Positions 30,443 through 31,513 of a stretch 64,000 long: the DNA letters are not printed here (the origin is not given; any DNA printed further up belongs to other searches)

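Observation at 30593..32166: Short CcrM/HinfI-like methyltransferase translationally coupled to an uncharacterised PD-(D/E)XK-like ORF: a possible intact R-M relative of the orphan cell-cycle methylase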

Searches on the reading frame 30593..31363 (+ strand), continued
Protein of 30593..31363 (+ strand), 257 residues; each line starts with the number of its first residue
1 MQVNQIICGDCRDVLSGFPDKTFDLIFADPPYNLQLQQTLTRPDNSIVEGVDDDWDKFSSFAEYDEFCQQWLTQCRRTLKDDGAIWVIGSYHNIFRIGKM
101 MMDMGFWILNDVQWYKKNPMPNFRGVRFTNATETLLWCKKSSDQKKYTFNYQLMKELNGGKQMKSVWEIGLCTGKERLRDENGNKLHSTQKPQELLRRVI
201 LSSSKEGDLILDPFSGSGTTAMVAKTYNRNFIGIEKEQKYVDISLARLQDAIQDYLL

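Call 43: find_encoding_contigs(protein=P0194, flank=3000, max_places=2)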
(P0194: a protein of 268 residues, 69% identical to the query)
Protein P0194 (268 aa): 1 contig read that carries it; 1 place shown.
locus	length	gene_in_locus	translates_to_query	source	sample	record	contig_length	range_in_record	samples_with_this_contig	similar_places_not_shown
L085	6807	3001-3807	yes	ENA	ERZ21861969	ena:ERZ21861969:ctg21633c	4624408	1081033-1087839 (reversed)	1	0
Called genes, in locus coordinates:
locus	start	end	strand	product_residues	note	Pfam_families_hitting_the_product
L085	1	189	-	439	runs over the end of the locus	PF00493:MCM (faint), PF13191:AAA_16 (weak), PF00004:AAA (weak), PF07728:AAA_5 (faint), PF13401:AAA_22 (faint), PF07724:AAA_2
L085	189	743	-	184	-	PF00227:Proteasome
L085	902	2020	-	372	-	PF02655:ATP-grasp_3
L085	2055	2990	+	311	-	PF18030:Rimk_N (weak), PF14397:ATPgrasp_ST (faint), PF08443:RimK, PF02955:GSH-S_ATP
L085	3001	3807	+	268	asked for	PF01555:N6_N4_Mtase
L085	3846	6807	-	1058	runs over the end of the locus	PF00873:ACR_tran, PF03176:MMPL (weak)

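Call 44: find_encoding_contigs(protein=P0180, flank=3000, max_places=2)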
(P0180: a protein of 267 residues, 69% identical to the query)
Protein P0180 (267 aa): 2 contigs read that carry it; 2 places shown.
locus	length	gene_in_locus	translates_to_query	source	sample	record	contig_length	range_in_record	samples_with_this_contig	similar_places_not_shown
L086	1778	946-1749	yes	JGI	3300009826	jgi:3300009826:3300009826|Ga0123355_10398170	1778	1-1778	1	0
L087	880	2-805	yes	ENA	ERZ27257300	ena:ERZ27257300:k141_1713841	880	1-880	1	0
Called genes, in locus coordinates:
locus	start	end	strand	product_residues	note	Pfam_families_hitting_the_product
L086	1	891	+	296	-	?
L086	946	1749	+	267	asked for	PF01555:N6_N4_Mtase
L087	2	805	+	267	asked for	PF01555:N6_N4_Mtase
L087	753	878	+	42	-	?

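Call 45: find_encoding_contigs(protein=P0232, flank=3000, max_places=2)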
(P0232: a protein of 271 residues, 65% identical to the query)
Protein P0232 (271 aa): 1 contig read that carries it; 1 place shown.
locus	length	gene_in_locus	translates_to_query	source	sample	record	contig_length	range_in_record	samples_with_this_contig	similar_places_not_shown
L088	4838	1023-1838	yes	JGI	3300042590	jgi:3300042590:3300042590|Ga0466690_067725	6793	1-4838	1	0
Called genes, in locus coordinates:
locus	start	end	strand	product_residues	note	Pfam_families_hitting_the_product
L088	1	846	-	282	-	?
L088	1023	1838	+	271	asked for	PF02086:MethyltransfD12 (faint), PF01555:N6_N4_Mtase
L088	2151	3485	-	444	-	-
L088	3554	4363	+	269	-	PF20582:UPF0758_N, PF04002:RadC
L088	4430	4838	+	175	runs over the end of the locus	PF13505:OMP_b-brl (weak)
